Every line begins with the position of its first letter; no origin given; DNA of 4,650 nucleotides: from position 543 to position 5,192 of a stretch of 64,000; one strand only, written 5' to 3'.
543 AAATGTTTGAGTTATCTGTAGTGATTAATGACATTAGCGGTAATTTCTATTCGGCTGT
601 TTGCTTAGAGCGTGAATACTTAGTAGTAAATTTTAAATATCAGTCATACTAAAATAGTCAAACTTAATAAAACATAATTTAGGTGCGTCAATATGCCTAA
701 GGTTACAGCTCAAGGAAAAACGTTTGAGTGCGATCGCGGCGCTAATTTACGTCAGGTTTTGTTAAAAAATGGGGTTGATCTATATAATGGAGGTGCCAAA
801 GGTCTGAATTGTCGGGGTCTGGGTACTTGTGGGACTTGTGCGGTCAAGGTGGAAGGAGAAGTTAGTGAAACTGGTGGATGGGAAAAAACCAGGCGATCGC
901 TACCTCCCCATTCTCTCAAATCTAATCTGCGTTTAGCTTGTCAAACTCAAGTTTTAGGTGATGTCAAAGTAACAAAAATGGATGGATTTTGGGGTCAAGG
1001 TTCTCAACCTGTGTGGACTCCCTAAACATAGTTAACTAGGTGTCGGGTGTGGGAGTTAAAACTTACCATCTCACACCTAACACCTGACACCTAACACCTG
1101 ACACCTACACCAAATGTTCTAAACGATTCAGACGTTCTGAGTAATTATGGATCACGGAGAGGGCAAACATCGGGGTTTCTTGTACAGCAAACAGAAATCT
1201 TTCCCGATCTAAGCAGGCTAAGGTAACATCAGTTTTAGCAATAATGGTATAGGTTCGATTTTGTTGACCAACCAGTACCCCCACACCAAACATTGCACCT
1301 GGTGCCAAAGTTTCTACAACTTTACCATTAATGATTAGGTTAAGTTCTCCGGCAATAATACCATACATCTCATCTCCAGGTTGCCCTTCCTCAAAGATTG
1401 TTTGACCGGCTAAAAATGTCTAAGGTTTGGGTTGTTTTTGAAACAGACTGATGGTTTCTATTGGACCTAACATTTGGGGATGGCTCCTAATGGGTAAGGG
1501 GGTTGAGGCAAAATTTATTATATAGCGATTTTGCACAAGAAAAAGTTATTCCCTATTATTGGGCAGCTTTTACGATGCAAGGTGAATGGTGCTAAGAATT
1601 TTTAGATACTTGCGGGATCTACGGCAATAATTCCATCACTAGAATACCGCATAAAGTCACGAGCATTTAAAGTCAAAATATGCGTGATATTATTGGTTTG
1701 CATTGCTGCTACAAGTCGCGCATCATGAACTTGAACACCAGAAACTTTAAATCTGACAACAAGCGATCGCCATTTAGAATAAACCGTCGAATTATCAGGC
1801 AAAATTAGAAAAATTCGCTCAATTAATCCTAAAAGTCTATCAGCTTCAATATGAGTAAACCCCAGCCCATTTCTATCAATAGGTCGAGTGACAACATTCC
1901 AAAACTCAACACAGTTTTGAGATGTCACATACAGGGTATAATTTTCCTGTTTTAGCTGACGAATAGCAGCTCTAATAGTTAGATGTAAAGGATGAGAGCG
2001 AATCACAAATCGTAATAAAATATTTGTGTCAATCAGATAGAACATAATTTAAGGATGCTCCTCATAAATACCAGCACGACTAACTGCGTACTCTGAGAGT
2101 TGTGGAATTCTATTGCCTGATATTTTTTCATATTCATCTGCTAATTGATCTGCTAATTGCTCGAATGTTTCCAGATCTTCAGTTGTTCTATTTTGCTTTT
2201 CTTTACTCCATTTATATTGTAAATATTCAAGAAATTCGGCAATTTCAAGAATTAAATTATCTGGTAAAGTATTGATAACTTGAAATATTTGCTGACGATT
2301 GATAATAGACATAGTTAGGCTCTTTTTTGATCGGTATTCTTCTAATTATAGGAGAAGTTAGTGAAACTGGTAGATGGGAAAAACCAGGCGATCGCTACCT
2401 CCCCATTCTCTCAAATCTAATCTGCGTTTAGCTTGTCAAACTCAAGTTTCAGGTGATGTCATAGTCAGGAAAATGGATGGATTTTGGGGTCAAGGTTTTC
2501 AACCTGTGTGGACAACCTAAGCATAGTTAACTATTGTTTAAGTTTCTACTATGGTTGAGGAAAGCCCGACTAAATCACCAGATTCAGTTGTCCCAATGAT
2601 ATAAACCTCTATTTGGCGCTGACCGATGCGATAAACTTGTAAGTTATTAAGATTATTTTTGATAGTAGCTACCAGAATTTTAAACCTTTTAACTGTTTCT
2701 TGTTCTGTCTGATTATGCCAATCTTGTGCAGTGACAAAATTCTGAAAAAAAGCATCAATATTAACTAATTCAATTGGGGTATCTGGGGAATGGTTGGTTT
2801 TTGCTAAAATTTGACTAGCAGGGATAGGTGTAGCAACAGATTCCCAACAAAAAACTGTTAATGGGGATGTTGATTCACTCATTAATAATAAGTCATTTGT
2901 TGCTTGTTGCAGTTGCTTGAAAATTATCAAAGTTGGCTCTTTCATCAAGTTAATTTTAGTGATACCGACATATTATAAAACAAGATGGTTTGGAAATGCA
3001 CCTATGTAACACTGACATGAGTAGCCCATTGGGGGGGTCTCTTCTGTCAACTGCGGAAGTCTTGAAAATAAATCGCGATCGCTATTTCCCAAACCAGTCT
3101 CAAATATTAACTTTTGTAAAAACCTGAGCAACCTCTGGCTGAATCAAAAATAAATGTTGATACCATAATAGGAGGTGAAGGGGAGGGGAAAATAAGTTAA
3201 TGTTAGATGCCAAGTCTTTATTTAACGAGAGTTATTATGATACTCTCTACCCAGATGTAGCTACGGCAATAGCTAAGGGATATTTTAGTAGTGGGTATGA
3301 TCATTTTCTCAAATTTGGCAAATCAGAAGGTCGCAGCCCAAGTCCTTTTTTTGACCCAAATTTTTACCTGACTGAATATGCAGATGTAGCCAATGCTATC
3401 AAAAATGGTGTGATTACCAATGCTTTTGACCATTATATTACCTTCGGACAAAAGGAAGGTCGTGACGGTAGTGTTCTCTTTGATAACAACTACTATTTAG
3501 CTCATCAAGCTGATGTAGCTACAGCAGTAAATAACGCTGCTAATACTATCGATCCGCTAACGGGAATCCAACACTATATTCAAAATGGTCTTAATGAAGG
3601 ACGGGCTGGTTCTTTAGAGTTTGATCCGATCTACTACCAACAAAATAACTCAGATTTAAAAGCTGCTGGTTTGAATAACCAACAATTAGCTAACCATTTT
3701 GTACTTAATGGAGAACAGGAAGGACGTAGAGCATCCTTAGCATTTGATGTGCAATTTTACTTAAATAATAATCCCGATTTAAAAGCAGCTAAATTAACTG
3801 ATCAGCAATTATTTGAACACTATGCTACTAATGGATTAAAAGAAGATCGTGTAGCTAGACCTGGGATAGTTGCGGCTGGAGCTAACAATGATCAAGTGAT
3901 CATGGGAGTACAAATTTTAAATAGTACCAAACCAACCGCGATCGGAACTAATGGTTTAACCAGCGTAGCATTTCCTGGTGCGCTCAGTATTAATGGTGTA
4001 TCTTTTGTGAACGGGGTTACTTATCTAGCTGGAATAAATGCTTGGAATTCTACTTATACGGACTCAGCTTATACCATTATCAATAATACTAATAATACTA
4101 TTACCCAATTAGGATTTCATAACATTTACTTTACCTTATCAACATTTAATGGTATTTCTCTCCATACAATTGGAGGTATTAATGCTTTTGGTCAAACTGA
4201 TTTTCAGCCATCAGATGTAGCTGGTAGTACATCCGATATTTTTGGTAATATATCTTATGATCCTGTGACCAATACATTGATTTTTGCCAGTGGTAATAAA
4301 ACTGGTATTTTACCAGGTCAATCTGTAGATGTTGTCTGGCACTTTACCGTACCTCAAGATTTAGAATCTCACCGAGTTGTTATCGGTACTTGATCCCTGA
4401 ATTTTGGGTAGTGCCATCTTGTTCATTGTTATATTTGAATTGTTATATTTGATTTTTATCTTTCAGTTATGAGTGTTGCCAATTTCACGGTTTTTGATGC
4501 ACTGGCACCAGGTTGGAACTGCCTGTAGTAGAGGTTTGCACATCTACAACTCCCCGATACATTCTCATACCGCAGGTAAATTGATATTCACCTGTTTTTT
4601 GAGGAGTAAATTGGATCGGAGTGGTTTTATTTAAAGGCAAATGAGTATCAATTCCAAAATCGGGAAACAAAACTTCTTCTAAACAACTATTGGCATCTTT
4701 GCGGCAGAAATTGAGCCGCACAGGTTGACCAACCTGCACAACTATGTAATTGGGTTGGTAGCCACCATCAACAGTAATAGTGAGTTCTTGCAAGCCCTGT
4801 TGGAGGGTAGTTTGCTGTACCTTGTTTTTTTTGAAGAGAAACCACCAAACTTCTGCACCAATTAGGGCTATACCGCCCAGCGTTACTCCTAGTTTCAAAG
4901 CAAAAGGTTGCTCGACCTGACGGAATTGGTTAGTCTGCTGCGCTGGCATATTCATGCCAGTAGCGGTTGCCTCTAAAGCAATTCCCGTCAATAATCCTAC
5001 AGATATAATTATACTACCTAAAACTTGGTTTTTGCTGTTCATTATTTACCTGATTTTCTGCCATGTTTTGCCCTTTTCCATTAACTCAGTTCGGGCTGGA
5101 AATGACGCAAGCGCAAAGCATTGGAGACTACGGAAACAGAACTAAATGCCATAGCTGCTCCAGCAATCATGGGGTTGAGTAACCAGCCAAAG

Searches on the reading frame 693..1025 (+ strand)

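Call 47: search_protein_families(library=pfam, proteins=[window:693-1025:+])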
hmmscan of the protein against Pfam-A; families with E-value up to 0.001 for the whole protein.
window:693-1025:+ (110 aa): 2 families
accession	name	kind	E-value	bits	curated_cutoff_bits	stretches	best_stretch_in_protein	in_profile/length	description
PF00111.32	Fer2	-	1.8e-09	37.8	21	1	6-87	5-76/77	2Fe-2S iron-sulfur cluster binding domain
PF13510.11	Fer2_4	-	0.00034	21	22.8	1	4-56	6-61/82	2Fe-2S iron-sulfur cluster binding domain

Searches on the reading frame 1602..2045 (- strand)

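Call 47: search_protein_families(library=pfam, proteins=[window:1602-2045:-])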
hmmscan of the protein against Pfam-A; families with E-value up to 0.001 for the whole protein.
window:1602-2045:- (147 aa): 2 families
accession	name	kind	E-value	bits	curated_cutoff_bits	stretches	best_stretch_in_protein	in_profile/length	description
PF01850.27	PIN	-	1.9e-11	45.1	23.6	1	3-132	1-115/120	PIN domain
PF13470.12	PIN_3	-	0.00082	20.6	27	0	4-71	3-70/115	PIN domain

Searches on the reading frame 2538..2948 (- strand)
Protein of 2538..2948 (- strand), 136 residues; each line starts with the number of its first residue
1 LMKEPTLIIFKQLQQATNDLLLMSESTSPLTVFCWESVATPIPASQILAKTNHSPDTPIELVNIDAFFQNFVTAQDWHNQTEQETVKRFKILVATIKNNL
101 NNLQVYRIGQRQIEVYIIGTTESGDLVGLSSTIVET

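Call 47: search_protein_families(library=pfam, proteins=[window:2538-2948:-])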
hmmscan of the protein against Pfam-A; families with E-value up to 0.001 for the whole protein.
window:2538-2948:- (136 aa): 2 families
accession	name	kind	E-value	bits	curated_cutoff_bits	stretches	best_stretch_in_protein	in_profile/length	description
PF07924.16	NuiA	-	1.1e-45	155.5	22.1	1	9-136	3-130/130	Nuclease A inhibitor-like protein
PF23151.1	NuiA_2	-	0.00035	21.2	27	1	9-131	42-151/154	NuiA-like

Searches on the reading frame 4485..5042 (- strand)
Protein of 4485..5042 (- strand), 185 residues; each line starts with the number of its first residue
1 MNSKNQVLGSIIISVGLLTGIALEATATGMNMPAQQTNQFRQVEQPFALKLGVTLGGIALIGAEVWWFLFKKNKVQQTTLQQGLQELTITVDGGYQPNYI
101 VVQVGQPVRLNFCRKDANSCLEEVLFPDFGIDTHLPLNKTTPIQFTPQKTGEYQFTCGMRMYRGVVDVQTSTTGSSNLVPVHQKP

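Call 47: search_protein_families(library=pfam, proteins=[window:4485-5042:-])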
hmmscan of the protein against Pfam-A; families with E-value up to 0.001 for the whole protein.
window:4485-5042:- (185 aa): 1 family
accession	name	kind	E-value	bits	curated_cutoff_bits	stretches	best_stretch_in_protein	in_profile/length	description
PF13473.12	Cupredoxin_1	-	5.2e-21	75.1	27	1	64-166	5-102/104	Cupredoxin-like domain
